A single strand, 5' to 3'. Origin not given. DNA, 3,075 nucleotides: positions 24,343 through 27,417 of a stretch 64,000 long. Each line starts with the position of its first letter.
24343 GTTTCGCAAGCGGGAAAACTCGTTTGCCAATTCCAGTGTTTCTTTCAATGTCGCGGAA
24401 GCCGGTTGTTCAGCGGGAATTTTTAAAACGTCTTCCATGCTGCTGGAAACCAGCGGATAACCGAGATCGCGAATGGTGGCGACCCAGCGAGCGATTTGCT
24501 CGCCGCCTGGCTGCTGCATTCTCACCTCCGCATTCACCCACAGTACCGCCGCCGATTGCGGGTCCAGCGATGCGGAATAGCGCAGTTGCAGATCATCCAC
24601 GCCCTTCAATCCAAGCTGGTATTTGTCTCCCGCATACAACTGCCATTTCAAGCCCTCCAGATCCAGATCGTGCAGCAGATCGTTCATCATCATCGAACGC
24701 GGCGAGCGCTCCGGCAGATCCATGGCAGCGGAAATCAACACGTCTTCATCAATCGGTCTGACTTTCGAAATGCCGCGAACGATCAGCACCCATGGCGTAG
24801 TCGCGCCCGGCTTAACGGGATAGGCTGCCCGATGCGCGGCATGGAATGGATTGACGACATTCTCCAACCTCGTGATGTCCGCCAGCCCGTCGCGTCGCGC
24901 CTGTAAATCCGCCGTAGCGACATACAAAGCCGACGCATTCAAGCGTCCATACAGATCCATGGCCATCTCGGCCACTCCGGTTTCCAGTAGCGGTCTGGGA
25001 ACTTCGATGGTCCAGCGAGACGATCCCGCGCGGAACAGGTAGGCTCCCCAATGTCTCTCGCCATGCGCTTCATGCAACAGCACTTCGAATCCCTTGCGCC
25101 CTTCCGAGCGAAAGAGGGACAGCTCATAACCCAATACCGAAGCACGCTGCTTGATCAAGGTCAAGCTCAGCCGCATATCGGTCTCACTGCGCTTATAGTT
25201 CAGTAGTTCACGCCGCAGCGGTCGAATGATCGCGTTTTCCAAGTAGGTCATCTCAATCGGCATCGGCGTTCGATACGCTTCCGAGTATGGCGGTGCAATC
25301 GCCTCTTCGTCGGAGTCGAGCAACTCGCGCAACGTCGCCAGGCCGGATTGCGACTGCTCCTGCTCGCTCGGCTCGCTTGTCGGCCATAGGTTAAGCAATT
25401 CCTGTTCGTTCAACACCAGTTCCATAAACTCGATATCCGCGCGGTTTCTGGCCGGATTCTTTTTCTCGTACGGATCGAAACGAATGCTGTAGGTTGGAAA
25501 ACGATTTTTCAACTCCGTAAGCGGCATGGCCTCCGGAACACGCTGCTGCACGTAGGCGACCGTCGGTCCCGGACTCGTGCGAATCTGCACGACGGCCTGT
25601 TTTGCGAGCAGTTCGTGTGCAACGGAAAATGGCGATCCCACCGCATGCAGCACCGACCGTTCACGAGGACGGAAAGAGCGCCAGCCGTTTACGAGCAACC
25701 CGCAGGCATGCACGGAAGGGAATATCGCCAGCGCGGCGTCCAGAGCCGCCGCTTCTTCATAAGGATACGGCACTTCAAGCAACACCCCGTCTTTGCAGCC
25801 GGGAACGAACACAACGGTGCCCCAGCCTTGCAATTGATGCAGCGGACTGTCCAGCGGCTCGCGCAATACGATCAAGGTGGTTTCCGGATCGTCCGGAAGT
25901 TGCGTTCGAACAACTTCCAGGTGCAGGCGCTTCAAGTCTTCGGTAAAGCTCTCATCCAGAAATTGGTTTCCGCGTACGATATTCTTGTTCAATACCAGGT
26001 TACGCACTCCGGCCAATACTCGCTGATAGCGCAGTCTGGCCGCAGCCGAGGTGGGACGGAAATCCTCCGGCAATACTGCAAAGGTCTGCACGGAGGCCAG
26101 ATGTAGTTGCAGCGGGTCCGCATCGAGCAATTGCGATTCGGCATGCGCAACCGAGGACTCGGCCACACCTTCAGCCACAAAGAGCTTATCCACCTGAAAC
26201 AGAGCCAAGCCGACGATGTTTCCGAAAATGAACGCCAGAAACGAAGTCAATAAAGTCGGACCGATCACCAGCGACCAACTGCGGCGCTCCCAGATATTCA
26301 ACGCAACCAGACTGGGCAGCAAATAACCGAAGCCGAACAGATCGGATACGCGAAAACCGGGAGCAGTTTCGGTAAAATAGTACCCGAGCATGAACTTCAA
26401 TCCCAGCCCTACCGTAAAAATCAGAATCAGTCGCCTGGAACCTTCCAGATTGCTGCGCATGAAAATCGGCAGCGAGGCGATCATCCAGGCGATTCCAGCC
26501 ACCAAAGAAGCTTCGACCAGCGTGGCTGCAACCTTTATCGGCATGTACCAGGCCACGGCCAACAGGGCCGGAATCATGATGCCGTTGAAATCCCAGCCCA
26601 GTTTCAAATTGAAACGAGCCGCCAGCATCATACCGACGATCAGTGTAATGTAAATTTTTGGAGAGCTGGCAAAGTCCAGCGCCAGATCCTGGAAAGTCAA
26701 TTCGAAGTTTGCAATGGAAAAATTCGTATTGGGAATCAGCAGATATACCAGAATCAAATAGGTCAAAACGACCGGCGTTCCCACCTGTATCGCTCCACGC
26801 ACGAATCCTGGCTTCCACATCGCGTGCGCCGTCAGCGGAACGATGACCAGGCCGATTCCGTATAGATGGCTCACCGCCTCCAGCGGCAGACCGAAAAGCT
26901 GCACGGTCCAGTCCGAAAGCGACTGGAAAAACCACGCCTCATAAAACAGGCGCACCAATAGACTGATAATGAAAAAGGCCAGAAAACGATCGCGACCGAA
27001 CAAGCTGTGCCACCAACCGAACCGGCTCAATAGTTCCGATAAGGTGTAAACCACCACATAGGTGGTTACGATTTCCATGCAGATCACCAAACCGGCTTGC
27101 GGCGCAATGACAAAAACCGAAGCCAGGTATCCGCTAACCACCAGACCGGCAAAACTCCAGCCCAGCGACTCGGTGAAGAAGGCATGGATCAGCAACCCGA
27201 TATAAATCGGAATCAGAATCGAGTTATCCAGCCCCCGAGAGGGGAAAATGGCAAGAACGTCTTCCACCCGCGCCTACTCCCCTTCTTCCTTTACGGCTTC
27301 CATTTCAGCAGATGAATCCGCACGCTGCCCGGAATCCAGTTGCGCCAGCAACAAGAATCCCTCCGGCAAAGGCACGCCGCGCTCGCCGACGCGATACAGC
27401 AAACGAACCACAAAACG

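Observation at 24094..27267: PgsC/CapC module duplicated in tandem within one chain and fused to a ~700-aa soluble region with its own internal duplication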

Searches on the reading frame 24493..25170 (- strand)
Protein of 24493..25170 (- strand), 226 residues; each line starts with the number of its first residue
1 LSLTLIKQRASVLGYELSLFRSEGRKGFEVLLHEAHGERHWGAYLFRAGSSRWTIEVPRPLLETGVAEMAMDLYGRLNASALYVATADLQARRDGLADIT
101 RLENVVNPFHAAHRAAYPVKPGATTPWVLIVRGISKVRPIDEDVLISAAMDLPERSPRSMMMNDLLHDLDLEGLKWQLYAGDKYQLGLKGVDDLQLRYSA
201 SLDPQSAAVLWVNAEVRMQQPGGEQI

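Call 31: search_solved_structures(query=A2, max_evalue=10, show_alignments=5)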
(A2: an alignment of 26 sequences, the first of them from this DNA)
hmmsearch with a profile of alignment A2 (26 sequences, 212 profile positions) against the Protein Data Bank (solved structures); distinct sequences matched with E-value up to 10: 0.

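Call 32: search_protein_families(library=pfam, alignment_id=A2, max_evalue=10)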
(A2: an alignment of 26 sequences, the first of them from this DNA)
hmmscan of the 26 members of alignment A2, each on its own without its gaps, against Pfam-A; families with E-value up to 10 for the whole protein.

A. member 1, seq(226 aa): 0 families

B. families by the number of members that match (of 26 scanned): 3 families
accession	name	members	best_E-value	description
PF09660.15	DUF2397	1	0.019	Protein of unknown function (DUF2397)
PF09340.15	NuA4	1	0.1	Histone acetyltransferase subunit NuA4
PF02289.21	MCH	1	0.17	Cyclohydrolase (MCH)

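Call 37: predict_structure(alignment_id=A2)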
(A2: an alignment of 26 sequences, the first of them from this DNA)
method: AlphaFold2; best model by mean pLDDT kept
length: 226 residues; sequences in the alignment: 26
mean_pLDDT: 87.7   pTM: 0.88
mean pLDDT of the five models: 87.7, 86.7, 85.2, 84.8, 84.1
residues with pLDDT >= 90: 115; 70-90: 99; 50-70: 11; < 50: 1
segments of 3 or more residues with pLDDT < 50: none
pLDDT, mean of each block of 10 residues (from residue 1): 89 92 85 84 86 94 92 94 82 76 86 88 90 90 92 79 95 94 83 86 92 93 63
secondary structure, 60 per line:
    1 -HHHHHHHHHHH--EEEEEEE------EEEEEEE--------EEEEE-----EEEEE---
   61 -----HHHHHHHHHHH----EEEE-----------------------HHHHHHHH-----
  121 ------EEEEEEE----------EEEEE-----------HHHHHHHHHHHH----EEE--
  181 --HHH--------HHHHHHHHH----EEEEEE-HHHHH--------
elements in order: H2-12 E15-21 E28-34 E43-47 E53-57 H66-76 E81-84 H108-115 E127-133 E144-148 H160-171 E176-178 H194-202 E207-212 H214-218

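Call 39: fold_search(model_id=the predicted structure, library=pdb)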
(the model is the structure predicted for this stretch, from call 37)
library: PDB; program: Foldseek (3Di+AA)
matches with E <= 10: 719; with E <= 0.001: 11
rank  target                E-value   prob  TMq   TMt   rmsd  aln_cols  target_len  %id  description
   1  3k2k                  1.9e-04  1.00  0.42  0.28   9.0       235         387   10  Crystal structure of putative carboxypeptidase (YP_103406.1) from BURKHOLDERIA MALLEI ATCC 23344 at 2.49 A resolution (released 2009-11-03)
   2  4op4_A                2.0e-04  0.98  0.35  0.31  10.7       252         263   10  Crystal structure of the catalytic domain of DapE protein from V.cholerea in the Zn bound form (released 2014-04-23)
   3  4h2k_A                3.0e-04  0.98  0.35  0.31  11.1       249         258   10  Crystal structure of the catalytic domain of succinyl-diaminopimelate desuccinylase from Haemophilus influenzae (released 2012-11-21)
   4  5onj_A                3.2e-04  1.00  0.43  0.48   5.1       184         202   11  YnDL in Complex with 5 amino acid (PGA) complex (released 2018-08-29)
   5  4onw_A                4.1e-04  0.97  0.35  0.31  11.0       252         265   11  Crystal structure of the catalytic domain of DapE protein from V.cholerea (released 2014-04-23)
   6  21dc                  4.4e-04  1.00  0.47  0.52   4.8       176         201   12  Crystal structure of poly-gamma-glutamate hydrolase from Bacillus phage PM1 (released 2026-04-08)
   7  1tkf                  4.4e-04  0.99  0.35  0.31  12.1       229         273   10  Streptomyces griseus aminopeptidase complexed with D-tryptophan (released 2005-06-14)
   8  4b6z_B                4.9e-04  0.99  0.41  0.27  11.5       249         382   10  Crystal structure of metallo-carboxypeptidase from Burkholderia cenocepacia (released 2013-03-27)
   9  1tf9                  6.0e-04  0.98  0.35  0.30  11.8       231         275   10  Streptomyces griseus aminopeptidase complexed with P-Iodo-L-Phenylalanine (released 2005-05-31)
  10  4a37_B                7.2e-04  0.98  0.40  0.28  10.8       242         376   13  Metallo-carboxypeptidase from Pseudomonas Aeruginosa (released 2012-05-09)
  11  1tf8                  9.8e-04  0.97  0.34  0.30  11.9       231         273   10  Streptomyces griseus aminopeptidase complexed with L-tryptophan (released 2005-05-31)
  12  3u40_E                1.0e-03  0.97  0.32  0.32   9.0       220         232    9  Crystal structure of a purine nucleoside phosphorylase from Entamoeba histolytica bound to adenosine (released 2011-10-19)
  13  2qvp_A                1.3e-03  0.90  0.34  0.31  10.9       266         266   10  CRYSTAL STRUCTURE OF A PUTATIVE METALLOPEPTIDASE (SAMA_0725) FROM SHEWANELLA AMAZONENSIS SB2B AT 2.00 A RESOLUTION (released 2007-08-28)
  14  4h2k_B                1.5e-03  0.93  0.35  0.32  10.8       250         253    9  Crystal structure of the catalytic domain of succinyl-diaminopimelate desuccinylase from Haemophilus influenzae (released 2012-11-21)
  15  4a37_A                1.8e-03  0.98  0.43  0.29  10.3       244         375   13  Metallo-carboxypeptidase from Pseudomonas Aeruginosa (released 2012-05-09)
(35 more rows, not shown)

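Call 53: search_protein_representatives(alignment_id=A2)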
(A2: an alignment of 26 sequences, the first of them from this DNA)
Query: 26 sequences, 212 profile positions. Proteins with E-value up to 0.001 (for the whole library): 2465; up to 1e-10: 1148; up to 1e-30: 329. The best 150 are listed.
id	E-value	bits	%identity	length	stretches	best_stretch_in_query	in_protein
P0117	9.0e-130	446.9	-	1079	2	2-211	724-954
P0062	3.5e-122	422.1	-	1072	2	2-207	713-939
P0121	4.6e-117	405.4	-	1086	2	2-207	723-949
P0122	3.3e-116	402.6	-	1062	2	2-208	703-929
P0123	4.4e-111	385.9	-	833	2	2-207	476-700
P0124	6.7e-111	385.2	-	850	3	2-203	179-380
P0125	1.6e-107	374.2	-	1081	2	2-207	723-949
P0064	2.0e-107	373.9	-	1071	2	2-207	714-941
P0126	2.4e-107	373.6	-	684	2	2-207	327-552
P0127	5.8e-106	369.1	-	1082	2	2-207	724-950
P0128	7.8e-105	365.4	-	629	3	2-207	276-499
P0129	6.6e-104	362.4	-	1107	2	2-207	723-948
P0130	2.0e-103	360.8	-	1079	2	2-207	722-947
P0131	5.0e-103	359.5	-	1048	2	2-204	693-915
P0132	1.7e-102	357.8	-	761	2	5-206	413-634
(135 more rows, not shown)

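Call 80: fold_search(model_id=the predicted structure, library=viral)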
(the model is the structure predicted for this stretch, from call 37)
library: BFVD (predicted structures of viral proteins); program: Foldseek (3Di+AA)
matches with E <= 10: 496; with E <= 0.001: 1
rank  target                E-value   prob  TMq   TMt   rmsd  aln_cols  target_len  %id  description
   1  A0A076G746            2.3e-04  1.00  0.45  0.46   5.6       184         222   11  Poly-gamma-glutamate hydrolase [Bacillus phage Bobb]
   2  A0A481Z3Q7            1.8e-03  0.99  0.40  0.44   8.4       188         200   12  N-formylglutamate amidohydrolase [Pithovirus LCPAC103]
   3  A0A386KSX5            3.1e-02  0.23  0.24  0.25  14.8       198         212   11  Uncharacterized protein [Caulobacter phage Kronos]
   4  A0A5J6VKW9            3.3e-02  0.51  0.36  0.31  10.3       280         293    8  Zinc carboxypeptidase [Megaviridae environmental sample]
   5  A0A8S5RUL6            5.1e-02  0.60  0.33  0.38   6.4       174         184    6  (no name in the UniProt tables at hand)
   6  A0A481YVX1            1.9e-01  0.20  0.25  0.18  13.0       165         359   10  Alpha/beta hydrolase fold protein [Marseillevirus LCMAC201]
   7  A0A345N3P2            1.9e-01  0.11  0.19  0.07  15.5       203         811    9  (no name in the UniProt tables at hand)
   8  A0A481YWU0            1.9e-01  0.06  0.19  0.14  18.2       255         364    6  Alpha/beta hydrolase fold protein [Marseillevirus LCMAC201]
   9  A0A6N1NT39            2.0e-01  0.08  0.23  0.19  15.2       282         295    8  Putative peptidase S9 [Tupanvirus soda lake]
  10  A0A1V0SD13            2.2e-01  0.14  0.20  0.17  13.2       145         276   10  Alpha/beta hydrolase family protein [Indivirus ILV1]
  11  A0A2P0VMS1            3.0e-01  0.14  0.21  0.14  10.1       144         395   11  Alpha/beta hydrolase family protein [Tetraselmis virus 1]
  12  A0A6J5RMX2            3.8e-01  0.54  0.16  0.37   3.7        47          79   13  Uncharacterized protein [uncultured Caudovirales phage]
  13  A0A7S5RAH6            3.8e-01  0.15  0.30  0.34   8.9       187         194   11  (no name in the UniProt tables at hand)
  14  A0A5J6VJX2            3.8e-01  0.14  0.23  0.16  10.7       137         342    8  Serine aminopeptidase S33 [Megaviridae environmental sample]
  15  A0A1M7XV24            4.1e-01  0.04  0.19  0.18  18.8       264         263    8  Alpha/beta hydrolase [Cedratvirus A11]
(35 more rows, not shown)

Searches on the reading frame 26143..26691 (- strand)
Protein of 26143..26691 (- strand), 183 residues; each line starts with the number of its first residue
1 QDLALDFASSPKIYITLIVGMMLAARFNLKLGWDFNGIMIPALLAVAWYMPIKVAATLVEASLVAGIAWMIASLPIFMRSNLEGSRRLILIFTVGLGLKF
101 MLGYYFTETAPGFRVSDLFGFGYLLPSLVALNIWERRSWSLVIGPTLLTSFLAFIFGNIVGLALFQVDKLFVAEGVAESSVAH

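Call 48: search_protein_families(library=pfam, proteins=[window:26143-26691:-], max_evalue=1)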
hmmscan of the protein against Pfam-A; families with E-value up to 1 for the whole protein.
window:26143-26691:- (183 aa): 3 families
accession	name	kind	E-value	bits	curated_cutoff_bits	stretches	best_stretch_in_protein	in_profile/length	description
PF14102.11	Caps_synth_CapC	-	4e-18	66.4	27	1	19-138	1-115/119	Capsule biosynthesis CapC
PF08570.15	DUF1761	-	0.0053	17.5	31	1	102-143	63-105/123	Protein of unknown function (DUF1761)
PF03707.21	MHYT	-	0.041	14.3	21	0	22-47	12-37/59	Bacterial signalling protein N terminal repeat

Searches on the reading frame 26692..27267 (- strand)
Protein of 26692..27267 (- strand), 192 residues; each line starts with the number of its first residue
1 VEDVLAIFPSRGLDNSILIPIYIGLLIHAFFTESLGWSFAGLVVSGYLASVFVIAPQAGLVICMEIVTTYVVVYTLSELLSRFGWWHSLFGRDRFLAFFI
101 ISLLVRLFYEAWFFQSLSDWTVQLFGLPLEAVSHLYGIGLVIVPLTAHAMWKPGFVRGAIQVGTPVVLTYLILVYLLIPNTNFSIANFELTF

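Call 34: search_dna_similar(query=window:26713-27225:-, collection=plasmids, mode=protein, max_evalue=0.001, max_rows=15, rows=spread)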
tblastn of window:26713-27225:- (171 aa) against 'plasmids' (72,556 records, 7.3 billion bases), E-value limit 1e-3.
No match.

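Call 48: search_protein_families(library=pfam, proteins=[window:26692-27267:-], max_evalue=1)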
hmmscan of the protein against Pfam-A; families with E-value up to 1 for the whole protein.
window:26692-27267:- (192 aa): 1 family
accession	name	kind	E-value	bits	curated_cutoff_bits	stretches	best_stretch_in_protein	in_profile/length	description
PF14102.11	Caps_synth_CapC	-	6.8e-22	78.6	27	1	23-157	1-117/119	Capsule biosynthesis CapC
